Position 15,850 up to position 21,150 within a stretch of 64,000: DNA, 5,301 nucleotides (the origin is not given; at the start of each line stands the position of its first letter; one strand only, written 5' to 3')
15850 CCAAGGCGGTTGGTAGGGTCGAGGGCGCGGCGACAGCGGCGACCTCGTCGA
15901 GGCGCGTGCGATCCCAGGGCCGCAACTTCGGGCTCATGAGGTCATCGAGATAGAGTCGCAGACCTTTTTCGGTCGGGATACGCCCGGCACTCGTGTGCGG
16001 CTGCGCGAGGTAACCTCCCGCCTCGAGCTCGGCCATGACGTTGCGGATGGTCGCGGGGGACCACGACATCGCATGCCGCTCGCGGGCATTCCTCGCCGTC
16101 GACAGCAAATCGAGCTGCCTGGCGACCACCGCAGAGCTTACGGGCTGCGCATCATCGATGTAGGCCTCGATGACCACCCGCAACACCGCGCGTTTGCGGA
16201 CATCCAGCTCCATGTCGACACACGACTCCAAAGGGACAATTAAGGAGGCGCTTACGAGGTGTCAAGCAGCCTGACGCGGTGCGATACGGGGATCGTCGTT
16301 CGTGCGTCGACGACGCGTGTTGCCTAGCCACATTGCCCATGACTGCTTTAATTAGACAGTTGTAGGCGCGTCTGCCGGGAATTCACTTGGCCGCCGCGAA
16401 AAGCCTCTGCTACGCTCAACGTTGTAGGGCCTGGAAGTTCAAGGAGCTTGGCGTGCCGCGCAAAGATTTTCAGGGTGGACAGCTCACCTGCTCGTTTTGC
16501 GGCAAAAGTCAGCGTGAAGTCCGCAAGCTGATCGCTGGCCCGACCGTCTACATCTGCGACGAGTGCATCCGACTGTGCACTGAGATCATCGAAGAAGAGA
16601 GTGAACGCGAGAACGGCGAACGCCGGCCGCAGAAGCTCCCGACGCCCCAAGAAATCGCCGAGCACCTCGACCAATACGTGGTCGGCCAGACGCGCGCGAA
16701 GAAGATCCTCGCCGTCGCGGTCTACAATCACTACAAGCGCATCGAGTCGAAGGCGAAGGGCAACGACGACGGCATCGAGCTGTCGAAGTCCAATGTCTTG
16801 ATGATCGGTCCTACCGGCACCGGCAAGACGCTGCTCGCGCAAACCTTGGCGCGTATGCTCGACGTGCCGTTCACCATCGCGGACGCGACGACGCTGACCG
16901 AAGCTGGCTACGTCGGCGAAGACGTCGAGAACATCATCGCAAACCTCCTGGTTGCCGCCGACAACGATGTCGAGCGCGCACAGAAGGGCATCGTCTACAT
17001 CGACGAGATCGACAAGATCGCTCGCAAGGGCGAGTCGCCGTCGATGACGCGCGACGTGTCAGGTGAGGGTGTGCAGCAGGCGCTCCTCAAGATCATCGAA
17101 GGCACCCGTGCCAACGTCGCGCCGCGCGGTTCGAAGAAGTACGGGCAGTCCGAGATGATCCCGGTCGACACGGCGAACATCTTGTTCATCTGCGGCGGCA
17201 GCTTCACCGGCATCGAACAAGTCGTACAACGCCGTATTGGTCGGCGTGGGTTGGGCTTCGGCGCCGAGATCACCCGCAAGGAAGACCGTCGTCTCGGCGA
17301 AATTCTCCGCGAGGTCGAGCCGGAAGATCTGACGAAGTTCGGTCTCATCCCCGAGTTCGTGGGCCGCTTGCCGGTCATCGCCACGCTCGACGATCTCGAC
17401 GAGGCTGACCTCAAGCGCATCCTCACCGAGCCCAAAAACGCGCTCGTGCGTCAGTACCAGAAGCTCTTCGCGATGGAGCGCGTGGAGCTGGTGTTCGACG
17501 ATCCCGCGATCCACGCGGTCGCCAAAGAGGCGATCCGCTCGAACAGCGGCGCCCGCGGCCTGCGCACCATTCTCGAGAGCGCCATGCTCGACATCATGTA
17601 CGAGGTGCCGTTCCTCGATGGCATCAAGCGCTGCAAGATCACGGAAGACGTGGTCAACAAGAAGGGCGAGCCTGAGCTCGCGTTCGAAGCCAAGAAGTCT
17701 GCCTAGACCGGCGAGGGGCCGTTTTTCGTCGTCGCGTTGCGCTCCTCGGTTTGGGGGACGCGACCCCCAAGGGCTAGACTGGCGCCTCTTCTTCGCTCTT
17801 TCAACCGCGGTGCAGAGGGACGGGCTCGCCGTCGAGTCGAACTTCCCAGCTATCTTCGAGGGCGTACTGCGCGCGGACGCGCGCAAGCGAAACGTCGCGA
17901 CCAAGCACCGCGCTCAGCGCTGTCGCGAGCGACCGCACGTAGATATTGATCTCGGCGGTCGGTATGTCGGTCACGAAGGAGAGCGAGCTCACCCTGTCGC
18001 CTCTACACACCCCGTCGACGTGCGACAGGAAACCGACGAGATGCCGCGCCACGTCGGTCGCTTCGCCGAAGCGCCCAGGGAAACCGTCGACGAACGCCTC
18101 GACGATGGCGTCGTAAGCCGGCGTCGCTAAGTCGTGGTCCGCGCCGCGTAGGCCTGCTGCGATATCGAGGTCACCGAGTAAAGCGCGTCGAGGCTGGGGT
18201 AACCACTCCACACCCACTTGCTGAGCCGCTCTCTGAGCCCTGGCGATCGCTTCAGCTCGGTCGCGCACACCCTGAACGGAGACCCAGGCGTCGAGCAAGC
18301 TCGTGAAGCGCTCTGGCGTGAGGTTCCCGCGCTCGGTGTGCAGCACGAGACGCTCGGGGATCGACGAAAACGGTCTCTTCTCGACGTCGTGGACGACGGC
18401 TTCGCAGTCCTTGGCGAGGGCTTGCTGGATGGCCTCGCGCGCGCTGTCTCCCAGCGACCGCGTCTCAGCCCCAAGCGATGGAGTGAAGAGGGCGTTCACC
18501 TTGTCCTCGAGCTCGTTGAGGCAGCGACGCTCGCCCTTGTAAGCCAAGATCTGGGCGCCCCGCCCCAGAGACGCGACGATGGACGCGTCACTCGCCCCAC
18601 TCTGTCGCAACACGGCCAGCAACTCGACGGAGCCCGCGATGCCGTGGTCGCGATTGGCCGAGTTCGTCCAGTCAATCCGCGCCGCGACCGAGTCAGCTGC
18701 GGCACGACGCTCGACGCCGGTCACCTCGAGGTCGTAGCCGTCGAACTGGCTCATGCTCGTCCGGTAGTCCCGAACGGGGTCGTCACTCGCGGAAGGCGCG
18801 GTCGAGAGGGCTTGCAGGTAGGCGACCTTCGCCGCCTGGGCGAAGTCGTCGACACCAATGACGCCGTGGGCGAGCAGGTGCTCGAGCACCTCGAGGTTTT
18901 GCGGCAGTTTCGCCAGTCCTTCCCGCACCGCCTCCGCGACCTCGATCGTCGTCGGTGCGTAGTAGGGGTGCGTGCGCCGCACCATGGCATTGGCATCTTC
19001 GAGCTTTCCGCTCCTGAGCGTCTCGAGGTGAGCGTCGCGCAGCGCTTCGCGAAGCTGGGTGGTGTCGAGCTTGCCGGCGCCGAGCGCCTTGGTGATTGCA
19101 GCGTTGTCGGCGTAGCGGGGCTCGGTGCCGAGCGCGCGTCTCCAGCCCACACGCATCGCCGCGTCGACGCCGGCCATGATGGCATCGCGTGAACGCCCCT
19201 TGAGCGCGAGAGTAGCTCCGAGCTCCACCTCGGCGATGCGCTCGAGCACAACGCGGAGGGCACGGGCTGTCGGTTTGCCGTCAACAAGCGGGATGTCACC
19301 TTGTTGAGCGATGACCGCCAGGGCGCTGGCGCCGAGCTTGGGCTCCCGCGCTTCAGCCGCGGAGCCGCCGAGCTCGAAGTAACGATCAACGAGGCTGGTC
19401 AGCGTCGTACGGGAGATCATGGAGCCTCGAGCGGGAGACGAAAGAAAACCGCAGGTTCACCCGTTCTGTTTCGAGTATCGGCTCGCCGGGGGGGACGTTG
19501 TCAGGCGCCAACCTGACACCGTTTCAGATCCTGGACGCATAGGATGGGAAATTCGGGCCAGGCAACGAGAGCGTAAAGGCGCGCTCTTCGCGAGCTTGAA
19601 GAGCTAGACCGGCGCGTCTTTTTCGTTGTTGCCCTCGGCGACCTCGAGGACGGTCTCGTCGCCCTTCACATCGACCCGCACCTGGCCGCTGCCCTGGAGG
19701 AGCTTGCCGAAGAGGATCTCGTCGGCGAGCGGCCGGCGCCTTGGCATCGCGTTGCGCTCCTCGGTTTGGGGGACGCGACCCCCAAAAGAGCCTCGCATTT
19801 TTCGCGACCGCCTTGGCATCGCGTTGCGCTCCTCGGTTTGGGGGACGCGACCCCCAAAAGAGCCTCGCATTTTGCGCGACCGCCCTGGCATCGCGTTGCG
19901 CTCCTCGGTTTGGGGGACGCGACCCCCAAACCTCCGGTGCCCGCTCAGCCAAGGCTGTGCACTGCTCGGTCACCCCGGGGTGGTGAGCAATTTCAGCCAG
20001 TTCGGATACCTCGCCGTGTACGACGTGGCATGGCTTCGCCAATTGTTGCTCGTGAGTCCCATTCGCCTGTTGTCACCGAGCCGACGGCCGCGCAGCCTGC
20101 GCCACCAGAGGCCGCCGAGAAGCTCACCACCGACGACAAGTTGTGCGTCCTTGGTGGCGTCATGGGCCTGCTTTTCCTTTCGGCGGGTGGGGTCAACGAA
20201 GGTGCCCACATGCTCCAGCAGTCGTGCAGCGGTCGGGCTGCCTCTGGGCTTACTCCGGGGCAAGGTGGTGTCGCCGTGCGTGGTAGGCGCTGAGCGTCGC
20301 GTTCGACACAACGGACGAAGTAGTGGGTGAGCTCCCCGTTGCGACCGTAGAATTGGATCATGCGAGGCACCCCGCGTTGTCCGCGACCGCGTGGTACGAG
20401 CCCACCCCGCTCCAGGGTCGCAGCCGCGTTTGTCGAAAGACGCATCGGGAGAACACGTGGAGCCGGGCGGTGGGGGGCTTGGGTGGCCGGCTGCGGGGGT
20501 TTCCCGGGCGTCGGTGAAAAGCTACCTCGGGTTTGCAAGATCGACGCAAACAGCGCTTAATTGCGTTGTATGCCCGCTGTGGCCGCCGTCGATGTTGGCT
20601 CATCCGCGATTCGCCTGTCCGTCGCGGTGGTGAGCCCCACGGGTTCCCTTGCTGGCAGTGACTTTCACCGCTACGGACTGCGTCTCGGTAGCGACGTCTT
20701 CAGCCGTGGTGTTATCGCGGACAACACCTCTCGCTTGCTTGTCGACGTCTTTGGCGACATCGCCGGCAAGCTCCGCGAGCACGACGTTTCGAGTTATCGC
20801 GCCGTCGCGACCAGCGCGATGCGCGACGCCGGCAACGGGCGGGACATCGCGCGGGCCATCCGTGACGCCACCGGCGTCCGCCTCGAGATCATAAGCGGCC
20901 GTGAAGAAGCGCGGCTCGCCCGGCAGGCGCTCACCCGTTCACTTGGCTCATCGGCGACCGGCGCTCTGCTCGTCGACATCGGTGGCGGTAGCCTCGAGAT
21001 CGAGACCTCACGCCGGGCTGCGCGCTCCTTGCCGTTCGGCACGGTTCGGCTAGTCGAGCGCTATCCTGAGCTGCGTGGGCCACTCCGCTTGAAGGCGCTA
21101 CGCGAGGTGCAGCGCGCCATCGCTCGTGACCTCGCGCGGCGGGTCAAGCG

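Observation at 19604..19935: Three tandem 72-bp units carrying a perfect GC-rich hairpin, next to a truncated paralogue of the 3' end of the 17801..19420 gene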

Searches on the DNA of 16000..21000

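Call 6: search_rna_families(source=window, start=16000, end=21000, threshold=evalue, max_evalue=1, show_alignments=3)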
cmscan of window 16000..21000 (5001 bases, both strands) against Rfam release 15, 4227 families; matches with E-value up to 1: 0.
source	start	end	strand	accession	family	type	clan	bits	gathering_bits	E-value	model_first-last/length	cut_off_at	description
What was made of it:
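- On Known RNA families (Rfam 15): No match at E up to 1 in 16000-21000 on either strand (call 6).
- No Rfam family matches (call 6).
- Tried and rejected: Rfam scan of 16000-21000: no family (call 6).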

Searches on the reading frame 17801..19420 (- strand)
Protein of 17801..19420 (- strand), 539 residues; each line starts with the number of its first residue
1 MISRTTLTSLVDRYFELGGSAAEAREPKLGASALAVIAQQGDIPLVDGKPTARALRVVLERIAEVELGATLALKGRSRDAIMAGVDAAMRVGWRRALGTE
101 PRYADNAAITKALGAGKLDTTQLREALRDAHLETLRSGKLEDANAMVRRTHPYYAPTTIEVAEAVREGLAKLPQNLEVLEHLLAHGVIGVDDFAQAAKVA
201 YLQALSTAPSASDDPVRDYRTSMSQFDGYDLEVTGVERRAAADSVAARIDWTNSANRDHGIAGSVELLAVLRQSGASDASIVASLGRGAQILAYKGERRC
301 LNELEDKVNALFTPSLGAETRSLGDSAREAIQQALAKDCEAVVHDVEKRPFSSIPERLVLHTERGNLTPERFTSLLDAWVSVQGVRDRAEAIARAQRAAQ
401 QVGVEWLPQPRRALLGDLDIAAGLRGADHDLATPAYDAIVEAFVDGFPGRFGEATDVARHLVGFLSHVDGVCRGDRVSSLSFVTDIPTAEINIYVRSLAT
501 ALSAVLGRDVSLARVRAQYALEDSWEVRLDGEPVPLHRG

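Call 9: search_protein_families(library=pfam, proteins=[window:17801-19420:-], max_evalue=1)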
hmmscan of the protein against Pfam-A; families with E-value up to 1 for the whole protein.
window:17801-19420:- (539 aa): 1 family
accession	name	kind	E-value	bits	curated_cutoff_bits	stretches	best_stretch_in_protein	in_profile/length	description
PF08348.17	PAS_6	-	0.3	11.4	27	1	329-355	9-29/115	YheO-like PAS domain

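Call 14: find_encoding_contigs(protein=window:17801-19420:-, flank=10000, max_places=6)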
Protein window:17801-19420:- (539 aa): 1 contig read that carries it; 1 place shown.
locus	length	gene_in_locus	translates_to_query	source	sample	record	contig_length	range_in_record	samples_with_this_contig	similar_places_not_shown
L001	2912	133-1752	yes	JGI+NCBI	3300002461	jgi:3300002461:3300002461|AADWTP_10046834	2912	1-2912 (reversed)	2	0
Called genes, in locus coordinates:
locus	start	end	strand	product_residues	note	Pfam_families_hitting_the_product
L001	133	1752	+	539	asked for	-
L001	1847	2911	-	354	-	?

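Call 15: search_protein_families(library=ncbifam, proteins=[window:17801-19420:-], max_evalue=1)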
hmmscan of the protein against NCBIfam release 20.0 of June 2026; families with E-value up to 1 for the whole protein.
window:17801-19420:- (539 aa): 2 families
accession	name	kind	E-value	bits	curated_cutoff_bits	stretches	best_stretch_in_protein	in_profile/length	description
TIGR00715.1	precor6x_red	equivalog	0.037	13.6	129.85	1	140-202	63-124/256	precorrin-6A reductase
TIGR01568.1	A_thal_3678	domain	0.16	12.3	46.45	1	211-225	6-20/67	uncharacterized plant-specific domain TIGR01568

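Call 16: search_protein_families(library=padloc, proteins=[window:17801-19420:-], max_evalue=1)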
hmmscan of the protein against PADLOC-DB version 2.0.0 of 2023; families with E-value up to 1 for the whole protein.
window:17801-19420:- (539 aa): 0 families
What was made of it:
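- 17801..19420 (-): Orphan 539-aa gene with gene-like codon composition and no detectable homologue. No Pfam, NCBIfam or PADLOC hit (calls 9, 15, 16).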

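Call 20: find_homologous_proteins(query=window:17801-19420:-)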
Query window:17801-19420:- (539 aa): 1 proteins with E <= 0.001 among 8000 candidates.
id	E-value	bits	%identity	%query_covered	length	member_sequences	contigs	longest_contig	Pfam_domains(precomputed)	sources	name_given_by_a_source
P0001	0.0e+0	1161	100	100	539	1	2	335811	-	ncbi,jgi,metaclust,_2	metaclust:\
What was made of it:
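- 17801..19420 (-): Only itself among 5.8 billion proteins (call 20).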

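Call 39: search_dna_similar(query=window:17801-19420:-, collection=plasmids, mode=protein, max_evalue=0.01, max_rows=10)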
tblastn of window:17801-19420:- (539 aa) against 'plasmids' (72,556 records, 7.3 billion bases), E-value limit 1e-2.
No match.

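Call 40: search_dna_similar(query=window:17801-19420:-, collection=phages, mode=protein, max_evalue=0.01, max_rows=10)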
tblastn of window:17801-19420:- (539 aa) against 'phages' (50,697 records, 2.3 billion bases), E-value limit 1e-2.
No match.

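Call 54: find_related_loci(query=window:17801-19420:-, collection=viral_contigs, flank=5000)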
Query window:17801-19420:- (539 aa) in viral_contigs; peptide patterns used: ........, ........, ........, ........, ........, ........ (x = any residue, [..] = any of these).
18 stretches matched a pattern, but none encodes a relative of the query by tblastn (E <= 1e-3).
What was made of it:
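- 17801..19420 (-): No plasmid, phage or viral hit (calls 39, 40, 54).
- Tried and rejected: Homologues of the 539-aa protein: none in 5.8 billion proteins, plasmids, phages, viral contigs, Pfam, NCBIfam or PADLOC (calls 9, 15, 16, 20, 39, 40, 54).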

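Call 74: predict_structure(protein=window:17801-19420:-)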
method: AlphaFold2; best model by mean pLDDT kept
length: 539 residues; sequences in the alignment: 1
mean_pLDDT: 53.2   pTM: 0.41
mean pLDDT of the five models: 53.2, 48.2, 45.3, 44.3, 42.4
residues with pLDDT >= 90: 4; 70-90: 122; 50-70: 131; < 50: 282
segments of 3 or more residues with pLDDT < 50: 1-42, 44-175, 184-186, 188-194, 201-237, 409-428, 452-455, 476-486, 519-539
pLDDT, mean of each block of 10 residues (from residue 1): 41 46 39 47 44 44 38 32 33 24 32 35 41 34 32 30 35 48 48 48 43 33 27 44 66 60 73 73 86 84 86 64 84 87 76 84 87 85 64 80 67 42 45 56 57 52 62 50 49 61 59 53 33 30
secondary structure, 60 per line:
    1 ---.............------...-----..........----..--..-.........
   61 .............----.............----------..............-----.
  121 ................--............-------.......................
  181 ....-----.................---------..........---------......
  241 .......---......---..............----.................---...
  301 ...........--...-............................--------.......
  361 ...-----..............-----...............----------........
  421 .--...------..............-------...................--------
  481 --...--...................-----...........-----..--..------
elements in order: H4-16 H31-40 H52-73 H78-90 H101-114 H120-136 H139-150 H158-184 H190-206 H216-225 H235-247 H251-256 H260-273 H278-294 H298-311 H318-345 H354-363 H369-382 H388-402 H413-421 H433-446 H454-472 H488-506 H512-522

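Call 78: fold_search(model_id=the predicted structure, library=pdb)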
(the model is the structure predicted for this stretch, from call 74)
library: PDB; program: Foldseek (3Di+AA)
matches with E <= 10: 584; with E <= 0.001: 0
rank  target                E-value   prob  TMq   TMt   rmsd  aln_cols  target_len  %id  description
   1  8rrl_B                5.6e-02  0.44  0.09  0.16  21.5       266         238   14  14-3-3 sigma complexed with a phosphopeptide optimized for a Fusicoccin-mediated stabilization of the complex (released 2025-02-12)
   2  9n6v_ST               5.9e-02  0.72  0.19  0.18  34.0       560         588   11  SSU processome maturation and disassembly, State A (released 2025-11-05)
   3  8c6j_S                8.2e-02  0.35  0.14  0.13  25.6       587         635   12  Human spliceosomal PM5 C* complex (released 2023-07-12)
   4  6t80_A                1.1e-01  0.25  0.09  0.15  21.8       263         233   15  Human 14-3-3 sigma fused to the AANAT peptide including phosphoserine-205 (released 2020-11-18)
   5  5ok9_B                1.4e-01  0.28  0.09  0.16  21.7       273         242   14  CH1 chimera of human 14-3-3 sigma with the HSPB6 phosphopeptide in a conformation with swapped phosphopeptides (released 2017-10-11)
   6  6t5f_A                1.6e-01  0.38  0.10  0.19  21.2       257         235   15  Human 14-3-3 sigma fused to the StARD1 peptide including phosphoserine-195 (released 2020-11-18)
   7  5om0_A                1.8e-01  0.38  0.10  0.19  20.8       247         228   13  CH2 chimera of human 14-3-3 sigma with the Gli1 phosphopeptide around Ser640 (released 2017-10-11)
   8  6t80_B                1.8e-01  0.38  0.10  0.20  20.9       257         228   14  Human 14-3-3 sigma fused to the AANAT peptide including phosphoserine-205 (released 2020-11-18)
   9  9n70_ST               1.8e-01  0.25  0.13  0.13  29.3       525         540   11  SSU processome maturation and disassembly, State E (released 2025-11-05)
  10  8sym_A                1.8e-01  0.18  0.11  0.14  27.5       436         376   11  Human VPS29/VPS35L Complex (Locally refined map) (released 2023-11-01)
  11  9n7b_ST               1.9e-01  0.54  0.19  0.20  28.1       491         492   11  SSU processome maturation and disassembly, State O (released 2025-10-29)
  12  8rrm_B                2.0e-01  0.25  0.09  0.17  21.4       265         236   14  tripartite complex between 14-3-3 sigma, Fusicoccin-A, and a phosphopeptide optimized for a Fusicoccin-mediated stabil (released 2025-02-12)
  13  6t80_C                2.1e-01  0.57  0.12  0.24  20.0       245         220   11  Human 14-3-3 sigma fused to the AANAT peptide including phosphoserine-205 (released 2020-11-18)
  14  3rdh_A                2.2e-01  0.30  0.09  0.18  20.4       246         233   15  X-ray induced covalent inhibition of 14-3-3 (released 2011-09-28)
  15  5wyl_C                2.6e-01  0.44  0.16  0.20  20.8       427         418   14  Crystal structure of Chaetomium thermophilum Utp10 N-terminal domain in complex with Utp17 C-terminal helices (released 2017-06-28)
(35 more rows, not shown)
